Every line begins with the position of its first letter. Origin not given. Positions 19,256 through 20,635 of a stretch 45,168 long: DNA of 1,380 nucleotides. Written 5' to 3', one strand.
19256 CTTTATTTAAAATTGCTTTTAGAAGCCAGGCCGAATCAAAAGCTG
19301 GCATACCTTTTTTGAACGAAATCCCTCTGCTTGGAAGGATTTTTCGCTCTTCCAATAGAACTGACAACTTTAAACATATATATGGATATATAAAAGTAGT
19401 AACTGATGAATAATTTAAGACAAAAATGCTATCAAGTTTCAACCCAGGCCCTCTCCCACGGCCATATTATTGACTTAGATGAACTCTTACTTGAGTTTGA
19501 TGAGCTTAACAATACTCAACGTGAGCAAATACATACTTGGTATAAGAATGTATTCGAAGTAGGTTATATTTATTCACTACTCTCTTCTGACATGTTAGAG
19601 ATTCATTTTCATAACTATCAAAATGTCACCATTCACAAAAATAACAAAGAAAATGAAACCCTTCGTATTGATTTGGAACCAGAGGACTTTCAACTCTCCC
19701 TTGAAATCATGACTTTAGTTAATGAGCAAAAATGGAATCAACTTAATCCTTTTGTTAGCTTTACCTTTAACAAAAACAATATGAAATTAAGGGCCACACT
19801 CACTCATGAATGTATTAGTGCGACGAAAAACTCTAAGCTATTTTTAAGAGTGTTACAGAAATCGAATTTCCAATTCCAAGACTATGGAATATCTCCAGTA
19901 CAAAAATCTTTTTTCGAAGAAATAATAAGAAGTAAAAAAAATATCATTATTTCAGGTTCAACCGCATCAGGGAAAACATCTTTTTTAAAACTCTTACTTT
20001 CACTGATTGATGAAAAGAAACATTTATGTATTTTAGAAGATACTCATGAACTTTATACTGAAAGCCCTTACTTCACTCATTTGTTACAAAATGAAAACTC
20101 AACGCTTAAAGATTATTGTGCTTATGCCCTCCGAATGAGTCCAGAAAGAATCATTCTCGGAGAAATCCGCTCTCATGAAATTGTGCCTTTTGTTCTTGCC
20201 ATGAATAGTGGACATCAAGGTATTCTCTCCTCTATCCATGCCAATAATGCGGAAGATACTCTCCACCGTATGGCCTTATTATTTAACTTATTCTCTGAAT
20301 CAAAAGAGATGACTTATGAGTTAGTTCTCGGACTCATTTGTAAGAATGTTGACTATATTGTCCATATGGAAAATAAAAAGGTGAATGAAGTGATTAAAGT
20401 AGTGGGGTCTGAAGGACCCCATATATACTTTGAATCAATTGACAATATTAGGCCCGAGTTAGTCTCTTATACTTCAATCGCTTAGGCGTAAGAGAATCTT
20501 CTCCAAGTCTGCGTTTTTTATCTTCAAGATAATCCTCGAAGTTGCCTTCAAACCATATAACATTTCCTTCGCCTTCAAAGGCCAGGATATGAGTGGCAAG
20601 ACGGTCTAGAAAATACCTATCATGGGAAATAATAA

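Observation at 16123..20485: Reduced, atypical Flp/Tad-like pilus locus lacking most canonical accessory genes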

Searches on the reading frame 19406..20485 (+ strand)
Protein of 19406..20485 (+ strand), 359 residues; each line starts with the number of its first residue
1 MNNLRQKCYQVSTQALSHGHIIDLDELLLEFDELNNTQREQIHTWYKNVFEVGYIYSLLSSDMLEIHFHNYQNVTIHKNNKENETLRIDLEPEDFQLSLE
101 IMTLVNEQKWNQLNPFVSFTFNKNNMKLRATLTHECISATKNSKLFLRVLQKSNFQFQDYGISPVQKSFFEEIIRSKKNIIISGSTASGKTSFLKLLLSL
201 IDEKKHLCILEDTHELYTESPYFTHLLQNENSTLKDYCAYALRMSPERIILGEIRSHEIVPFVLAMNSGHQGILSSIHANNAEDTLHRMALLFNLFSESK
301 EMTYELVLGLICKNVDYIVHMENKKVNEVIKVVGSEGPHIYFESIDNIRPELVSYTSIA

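Call 3: search_protein_families(library=pfam, proteins=[window:19406-20485:+], max_evalue=1)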
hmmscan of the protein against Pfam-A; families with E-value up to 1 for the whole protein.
window:19406-20485:+ (359 aa): 9 families
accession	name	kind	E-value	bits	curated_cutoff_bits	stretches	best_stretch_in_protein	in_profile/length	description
PF00437.27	T2SSE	-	1.9e-32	112.8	24.9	1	119-292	85-258/370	Type II/IV secretion system protein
PF00270.35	DEAD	-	0.00073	19.7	26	1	163-216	1-57/167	DEAD/DEAH box helicase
PF10412.15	TrwB_AAD_bind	-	0.0013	18.1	20.5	1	176-220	14-58/387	Type IV secretion-system coupling protein DNA-binding domain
PF20720.3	nSTAND3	-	0.0056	16.8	27.2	1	172-216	12-57/155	Novel STAND NTPase 3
PF12775.13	AAA_7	-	0.014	15.4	25.8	1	167-209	23-65/181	P-loop containing dynein motor region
PF13191.12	AAA_16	-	0.055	14.4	32.6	1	173-228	19-71/167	AAA ATPase domain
PF06414.18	Zeta_toxin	-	0.074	12.9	22.3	1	175-232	14-70/199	Zeta toxin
PF01580.24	FtsK_SpoIIIE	-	0.098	12.5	24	1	176-200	38-63/221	FtsK/SpoIIIE family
PF13401.12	AAA_22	-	0.12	13.2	27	1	176-236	4-49/130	AAA domain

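Call 4: search_protein_families(library=ncbifam, proteins=[window:19406-20485:+], max_evalue=1)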
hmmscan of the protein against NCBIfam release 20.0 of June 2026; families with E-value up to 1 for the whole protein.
window:19406-20485:+ (359 aa): 22 families
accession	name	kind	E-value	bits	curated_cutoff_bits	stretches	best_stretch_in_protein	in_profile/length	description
TIGR02788.1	VirB11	equivalog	2.8e-40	138.3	249.95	1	166-329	133-302/308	P-type DNA transfer ATPase VirB11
TIGR03819.1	heli_sec_ATPase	hypoth_equivalog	3.6e-31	108.6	373.15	1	106-293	107-301/340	TadA family conjugal transfer-associated ATPase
TIGR02782.1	TrbB_P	equivalog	1.4e-29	103.4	304.55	1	162-334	121-295/303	P-type conjugative transfer ATPase TrbB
NF010469.0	PRK13894.1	subfamily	2e-24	86.5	508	1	165-335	137-310/320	conjugal transfer ATPase TrbB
NF010475.0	PRK13900.1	equivalog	2.4e-24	86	389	1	156-322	139-310/333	type IV secretion system ATPase VirB11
NF010407.0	PRK13833.1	subfamily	2.4e-20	73.2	499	1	165-337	132-305/323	conjugal transfer protein TrbB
NF041000.1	ATPase_ComGA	equivalog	3.1e-19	69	300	1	55-292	15-245/267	competence type IV pilus ATPase ComGA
NF010425.0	PRK13851.1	equivalog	1.5e-17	63.6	461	1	167-329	152-321/344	type IV secretion system protein VirB11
TIGR01420.1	pilT_fam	subfamily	2.6e-15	56.5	319.1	1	66-295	17-245/343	PilT/PilU family type 4a pilus ATPase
NF058587.1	archaellum_moto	equivalog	3.9e-15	55.6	550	1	173-289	271-393/527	archaellum flagellar ATPase motor FlaI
NF007755.0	PRK10436.1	equivalog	1.2e-14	53.8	617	1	119-290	162-333/465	type II secretion system protein GspE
NF053672.1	bindosome_BasE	exception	8.5e-12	44.6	1000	1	173-335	266-430/512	bindosome assembly system ATPase subunit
TIGR02538.1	type_IV_pilB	equivalog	8.4e-11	41.2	675.65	1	143-290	279-430/564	type IV-A pilus assembly ATPase PilB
NF053534.1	T4PilAsmATPsTfpB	equivalog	1.1e-09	37.3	850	1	143-290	299-450/584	type IV pilus assembly ATPase TfpB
TIGR02533.1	type_II_gspE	equivalog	5.7e-09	35.1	630.25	1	137-289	200-356/486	type II secretion system ATPase GspE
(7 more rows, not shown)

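Call 8: find_encoding_contigs(protein=window:19406-20485:+, flank=10000, max_places=6)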
Protein window:19406-20485:+ (359 aa): no gene with exactly this product is on record in the collection.

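Call 9: find_homologous_proteins(query=window:19406-20482:+, max_evalue=0.00001)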
Query window:19406-20482:+ (359 aa): 341 proteins with E <= 0.00001 among 3496 candidates; the best 120 are listed.
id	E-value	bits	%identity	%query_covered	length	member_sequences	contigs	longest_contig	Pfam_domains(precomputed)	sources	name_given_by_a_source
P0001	3.0e-234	794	100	100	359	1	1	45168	PF00437.27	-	-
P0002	8.2e-125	434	55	98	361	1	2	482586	PF00437.27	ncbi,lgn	-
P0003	1.4e-110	387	51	94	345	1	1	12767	PF00437.27,PF01580.25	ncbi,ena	-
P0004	1.2e-90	322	47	94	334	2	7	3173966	PF00437.27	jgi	jgi:type IV secretion system protein VirB11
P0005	2.8e-84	301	46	86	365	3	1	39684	PF00437.27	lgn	-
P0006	5.7e-84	300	43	88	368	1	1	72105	PF00437.27,PF12775.14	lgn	-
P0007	7.3e-84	300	44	89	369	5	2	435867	PF06414.19,PF00437.27,PF12775.14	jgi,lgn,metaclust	metaclust:\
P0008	8.4e-84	299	46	86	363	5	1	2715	PF00437.27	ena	-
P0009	1.0e-83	299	44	90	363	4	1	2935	PF00437.27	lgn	-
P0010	1.1e-83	299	43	93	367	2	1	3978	PF00437.27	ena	-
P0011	2.4e-83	298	44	90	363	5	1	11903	PF00437.27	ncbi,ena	-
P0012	3.8e-83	297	46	84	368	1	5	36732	PF00437.27,PF12775.14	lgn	-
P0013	5.7e-83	297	45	88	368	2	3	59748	PF00270.36,PF00437.27,PF12775.14,PF04851.22,PF20720.4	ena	-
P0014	1.1e-82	296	45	84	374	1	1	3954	PF00437.27,PF27713.1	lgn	-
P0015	1.3e-82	296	46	85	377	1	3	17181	PF00437.27,PF12775.14,PF20720.4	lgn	-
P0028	6.1e-81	290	43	92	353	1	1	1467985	PF00437.27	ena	-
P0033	7.6e-80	286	43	85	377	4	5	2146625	PF00437.27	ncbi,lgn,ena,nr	ncbi:MAG: hypothetical protein BM556_02205 [Bacteriovorax sp. MedPE-SWde]|nr:MAG: hypothetical prote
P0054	2.0e-78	282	43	94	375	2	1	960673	PF10412.16,PF00437.27,PF12775.14,PF04851.22,PF20720.4,PF13191.13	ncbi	ncbi:MAG: ATPase, T2SS/T4P/T4SS family [Bacteriovorax sp.]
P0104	3.9e-73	264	40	94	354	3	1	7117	PF00437.27,PF04851.22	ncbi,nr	ncbi:MAG: Flp pilus assembly complex ATPase component TadA [Bdellovibrionales bacterium]|nr:Flp pilu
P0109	7.0e-72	260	48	71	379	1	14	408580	PF00437.27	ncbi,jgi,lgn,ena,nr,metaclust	ncbi:MAG: hypothetical protein A2381_02690 [Bdellovibrionales bacterium RIFOXYB1_FULL_37_110]|nr:MAG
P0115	2.3e-71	259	44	88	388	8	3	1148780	PF00437.27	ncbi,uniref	ncbi:ATPase, T2SS/T4P/T4SS family [Halobacteriovorax sp. RZ-1]|uniref:ATPase, T2SS/T4P/T4SS family n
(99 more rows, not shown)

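Call 10: find_encoding_contigs(protein=P0002, flank=10000, max_places=2)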
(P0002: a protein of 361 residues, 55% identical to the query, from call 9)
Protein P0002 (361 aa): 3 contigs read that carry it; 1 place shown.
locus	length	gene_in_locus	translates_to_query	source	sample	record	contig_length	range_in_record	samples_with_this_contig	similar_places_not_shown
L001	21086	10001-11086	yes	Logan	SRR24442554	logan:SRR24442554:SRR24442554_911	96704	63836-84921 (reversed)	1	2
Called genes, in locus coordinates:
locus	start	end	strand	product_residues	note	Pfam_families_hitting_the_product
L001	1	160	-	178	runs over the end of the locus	PF13419:HAD_2 (faint), PF00702:Hydrolase (weak), PF08282:Hydrolase_3 (weak)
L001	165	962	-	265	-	PF00793:DAHP_synth_1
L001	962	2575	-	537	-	PF06418:CTP_synth_N, PF00117:GATase, PF07722:Peptidase_C26 (weak)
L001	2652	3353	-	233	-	PF02348:CTP_transf_3, PF12804:NTP_transf_3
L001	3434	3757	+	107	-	-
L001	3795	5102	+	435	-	PF00206:Lyase_1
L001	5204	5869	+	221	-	-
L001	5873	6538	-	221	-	PF05036:SPOR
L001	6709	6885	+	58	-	-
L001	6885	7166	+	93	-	-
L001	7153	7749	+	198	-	-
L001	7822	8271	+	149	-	-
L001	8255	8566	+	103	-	-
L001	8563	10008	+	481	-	PF00263:Secretin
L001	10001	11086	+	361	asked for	PF00437:T2SSE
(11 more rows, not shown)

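Call 11: find_encoding_contigs(protein=P0004, flank=10000, max_places=2)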
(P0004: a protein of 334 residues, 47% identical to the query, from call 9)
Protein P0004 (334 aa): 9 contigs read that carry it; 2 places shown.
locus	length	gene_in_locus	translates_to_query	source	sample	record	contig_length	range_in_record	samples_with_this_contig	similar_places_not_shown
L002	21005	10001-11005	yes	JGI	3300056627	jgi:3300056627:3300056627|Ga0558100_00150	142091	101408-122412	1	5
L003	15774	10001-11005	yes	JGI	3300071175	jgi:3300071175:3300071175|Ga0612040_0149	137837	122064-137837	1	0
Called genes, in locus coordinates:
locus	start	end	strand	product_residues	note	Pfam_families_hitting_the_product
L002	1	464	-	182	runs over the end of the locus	PF00702:Hydrolase, PF13419:HAD_2 (weak), PF08282:Hydrolase_3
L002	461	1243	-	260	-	PF00793:DAHP_synth_1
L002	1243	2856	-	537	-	PF06418:CTP_synth_N, PF00117:GATase, PF07722:Peptidase_C26 (weak)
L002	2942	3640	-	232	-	PF02348:CTP_transf_3, PF12804:NTP_transf_3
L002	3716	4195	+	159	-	PF00255:GSHPx, PF00578:AhpC-TSA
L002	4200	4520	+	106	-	-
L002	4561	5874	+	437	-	PF00206:Lyase_1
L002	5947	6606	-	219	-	PF05036:SPOR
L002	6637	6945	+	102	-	-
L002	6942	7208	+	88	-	-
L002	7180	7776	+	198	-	-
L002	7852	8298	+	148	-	-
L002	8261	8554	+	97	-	-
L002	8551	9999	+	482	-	PF00263:Secretin (weak)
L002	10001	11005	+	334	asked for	PF00437:T2SSE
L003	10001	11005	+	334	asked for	PF00437:T2SSE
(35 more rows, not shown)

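Call 12: find_encoding_contigs(protein=P0115, flank=10000, max_places=2)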
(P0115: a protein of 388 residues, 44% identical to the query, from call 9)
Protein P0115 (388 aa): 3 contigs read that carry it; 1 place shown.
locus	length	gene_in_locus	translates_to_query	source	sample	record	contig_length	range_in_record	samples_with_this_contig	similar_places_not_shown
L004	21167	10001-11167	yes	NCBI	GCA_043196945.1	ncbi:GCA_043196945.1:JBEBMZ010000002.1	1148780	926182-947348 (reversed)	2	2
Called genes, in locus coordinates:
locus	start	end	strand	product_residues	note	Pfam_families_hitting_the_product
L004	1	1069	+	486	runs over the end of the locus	-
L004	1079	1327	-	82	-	PF13370:Fer4_13, PF13459:Fer4_15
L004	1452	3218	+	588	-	PF02878:PGM_PMM_I, PF02879:PGM_PMM_II, PF02880:PGM_PMM_III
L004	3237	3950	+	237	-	PF02568:ThiI (faint), PF06508:QueC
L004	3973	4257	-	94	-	PF03992:ABM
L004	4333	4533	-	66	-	-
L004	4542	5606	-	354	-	PF00483:NTP_transferase, PF12804:NTP_transf_3 (faint), PF22640:ManC_GMP_beta-helix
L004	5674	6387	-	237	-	PF05036:SPOR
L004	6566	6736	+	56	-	-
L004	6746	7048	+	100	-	-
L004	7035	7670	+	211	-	-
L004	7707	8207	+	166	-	-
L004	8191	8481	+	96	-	-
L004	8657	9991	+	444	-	PF00263:Secretin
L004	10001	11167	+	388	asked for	PF00437:T2SSE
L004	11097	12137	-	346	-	PF00696:AA_kinase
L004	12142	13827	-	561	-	PF02463:SMC_N (faint), PF00005:ABC_tran, PF00931:NB-ARC (faint), PF13401:AAA_22 (faint), PF13304:AAA_21 (faint), PF12848:ABC_tran_Xtn, PF00005:ABC_tran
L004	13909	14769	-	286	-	-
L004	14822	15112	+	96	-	-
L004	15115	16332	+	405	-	PF10672:Methyltrans_SAM, PF03602:Cons_hypoth95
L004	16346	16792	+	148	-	PF04657:DMT_YdcZ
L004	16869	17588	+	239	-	PF01553:Acyltransferase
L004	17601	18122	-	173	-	-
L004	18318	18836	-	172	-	PF13187:Fer4_9 (faint), PF14697:Fer4_21 (faint), PF13237:Fer4_10 (faint), PF00037:Fer4 (weak), PF12838:Fer4_7, PF13484:Fer4_16 (faint)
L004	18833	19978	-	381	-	PF00346:Complex1_49kDa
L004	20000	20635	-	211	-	PF00329:Complex1_30kDa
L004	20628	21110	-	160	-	PF01058:Oxidored_q6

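Call 15: find_related_loci(query=A1, collection=genome_contigs, flank=10000)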
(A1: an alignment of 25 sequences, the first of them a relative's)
Query A1 (359 aa) in genome_contigs; peptide patterns used: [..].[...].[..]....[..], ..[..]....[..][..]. (x = any residue, [..] = any of these).
600 stretches matched a pattern (row limit reached: there are more); 473 encode a relative of the query (tblastn E <= 1e-3); the best 80 are kept; 80 distinct loci.
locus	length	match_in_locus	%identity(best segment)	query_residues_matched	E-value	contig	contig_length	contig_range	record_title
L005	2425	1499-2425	40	16-326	4e-66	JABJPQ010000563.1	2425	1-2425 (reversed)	MAG: Halobacteriovoraceae bacterium isolate SI075_bin7 k141_1811277, whole genome shotgun sequence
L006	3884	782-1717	26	45-345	2e-31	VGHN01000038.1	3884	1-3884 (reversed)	MAG: Betaproteobacteria bacterium isolate K_DeepCast_35m_m1_018 K_DeepCast_35m_m1_018_Ga0194129_10037881, whole genome s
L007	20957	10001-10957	27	38-345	7e-30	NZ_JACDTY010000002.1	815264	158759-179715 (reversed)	Mesorhizobium neociceri strain CCANP35 NODE_2_length_815264_cov_24.039304, whole genome shotgun sequence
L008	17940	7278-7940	31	139-345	1e-29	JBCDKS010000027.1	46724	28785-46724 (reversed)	MAG: Pseudomonadota bacterium isolate P01_H01_bin.66 k141_3013090_length_46724_cov_24.6015, whole genome shotgun sequenc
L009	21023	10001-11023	24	14-337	3e-29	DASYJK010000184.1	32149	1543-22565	MAG TPA_asm: Solirubrobacterales bacterium isolate SMAG_U4293 k141_1788669, whole genome shotgun sequence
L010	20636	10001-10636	35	131-336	2e-29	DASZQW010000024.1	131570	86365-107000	MAG TPA_asm: Rhizomicrobium sp. isolate SMAG_U6008 k141_277779, whole genome shotgun sequence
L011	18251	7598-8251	31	145-355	5e-29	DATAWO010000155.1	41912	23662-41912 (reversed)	MAG TPA_asm: Rhizomicrobium sp. isolate SMAG_U5627 k141_1782359, whole genome shotgun sequence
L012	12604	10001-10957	24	34-337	8e-29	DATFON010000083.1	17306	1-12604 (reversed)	MAG TPA_asm: Solirubrobacterales bacterium isolate SMAG_U9278 k141_2662666, whole genome shotgun sequence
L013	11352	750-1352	34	156-345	9e-29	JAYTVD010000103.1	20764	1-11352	MAG: Phyllobacteriaceae bacterium isolate GFS_5655 GFS_5655_102, whole genome shotgun sequence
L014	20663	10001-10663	30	139-345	7e-29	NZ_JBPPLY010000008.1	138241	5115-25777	MAG: Nitrobacter sp. isolate MAG2 NODE_378_length_138241_cov_87.064671, whole genome shotgun sequence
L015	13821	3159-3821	30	139-345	2e-28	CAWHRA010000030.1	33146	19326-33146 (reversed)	MAG: uncultured Alphaproteobacteria bacterium isolate MFD06714.bin.1.9 genome assembly, contig: contig_43163, whole geno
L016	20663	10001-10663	30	139-345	4e-28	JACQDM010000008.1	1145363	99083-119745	MAG: Afipia sp. isolate NC_groundwater_994_Pr1_S-0.65um_59_16 Montesol18_Sp65_coassembly_scaffold_1038530, whole genome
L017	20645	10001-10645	30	136-339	2e-28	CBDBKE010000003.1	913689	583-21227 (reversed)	MAG: Terriglobia bacterium isolate 38b9ce2a-8c4d-4d07-85eb-86d09662256f genome assembly, contig: contig_3, whole genome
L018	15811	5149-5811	30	139-345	2e-28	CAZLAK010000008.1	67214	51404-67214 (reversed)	MAG TPA_asm: uncultured Pelotomaculum sp. isolate binchicken_co193_71 genome assembly, contig: NODE_144_length_67214_cov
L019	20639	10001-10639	32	139-337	4e-28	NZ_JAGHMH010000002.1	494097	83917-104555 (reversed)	Rhizobium sp. 16-449-1b 16-449-1b_2, whole genome shotgun sequence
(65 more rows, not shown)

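Call 22: search_solved_structures(query=A1, max_evalue=0.00001)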
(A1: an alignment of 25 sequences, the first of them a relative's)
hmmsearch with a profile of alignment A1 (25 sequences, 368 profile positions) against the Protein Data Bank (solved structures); distinct sequences matched with E-value up to 0.00001: 33.
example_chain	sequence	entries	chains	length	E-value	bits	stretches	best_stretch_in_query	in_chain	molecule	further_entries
1g6o_A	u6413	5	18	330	2.2e-39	138.9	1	70-343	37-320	CAG-ALPHA | virB11 homolog | Cag-alfa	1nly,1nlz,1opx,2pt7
6bge_A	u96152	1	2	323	2.3e-39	138.9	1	70-343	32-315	VirB11-like protein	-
8rkd_E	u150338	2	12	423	1.2e-36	129.9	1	161-362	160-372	Pilus assembly ATPase CpaF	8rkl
8rjf_A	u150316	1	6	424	1.2e-36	129.9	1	161-362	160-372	Pilus assembly ATPase CpaF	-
9e24_A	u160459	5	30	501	2.2e-36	129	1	161-362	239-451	CpaF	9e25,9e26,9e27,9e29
2gza_A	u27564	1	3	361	7.6e-29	104.2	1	175-341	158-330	Type IV secretion system protein VirB11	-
2gsz_A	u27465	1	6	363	6.1e-21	78.2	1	112-327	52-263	twitching motility protein PilT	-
2ewv_A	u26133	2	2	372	6.5e-21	78.1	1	112-327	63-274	twitching motility protein PilT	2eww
5zfq_A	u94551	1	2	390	2.6e-20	76.1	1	167-316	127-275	Twitching motility pilus retraction protein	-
2eyu_A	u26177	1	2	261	3.6e-20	75.7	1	192-327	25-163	twitching motility protein PilT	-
6ojx_A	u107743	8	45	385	1.3e-19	73.8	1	192-317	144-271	Twitching motility pilus retraction ATPase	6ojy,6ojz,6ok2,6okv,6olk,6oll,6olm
10my_A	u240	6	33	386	6.2e-19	71.6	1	159-310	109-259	PilT/PilU family type 4a pilus ATPase | Twitching motility protein PilT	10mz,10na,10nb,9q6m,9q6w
2oap_1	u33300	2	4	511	7.8e-19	71.3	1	42-307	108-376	Type II secretion system protein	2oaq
5fl3_A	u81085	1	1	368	1.3e-18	70.6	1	160-316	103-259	PILI RETRACTION PROTEIN PILT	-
4ii7_A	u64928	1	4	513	3e-18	69.4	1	169-308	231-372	FlaI ATPase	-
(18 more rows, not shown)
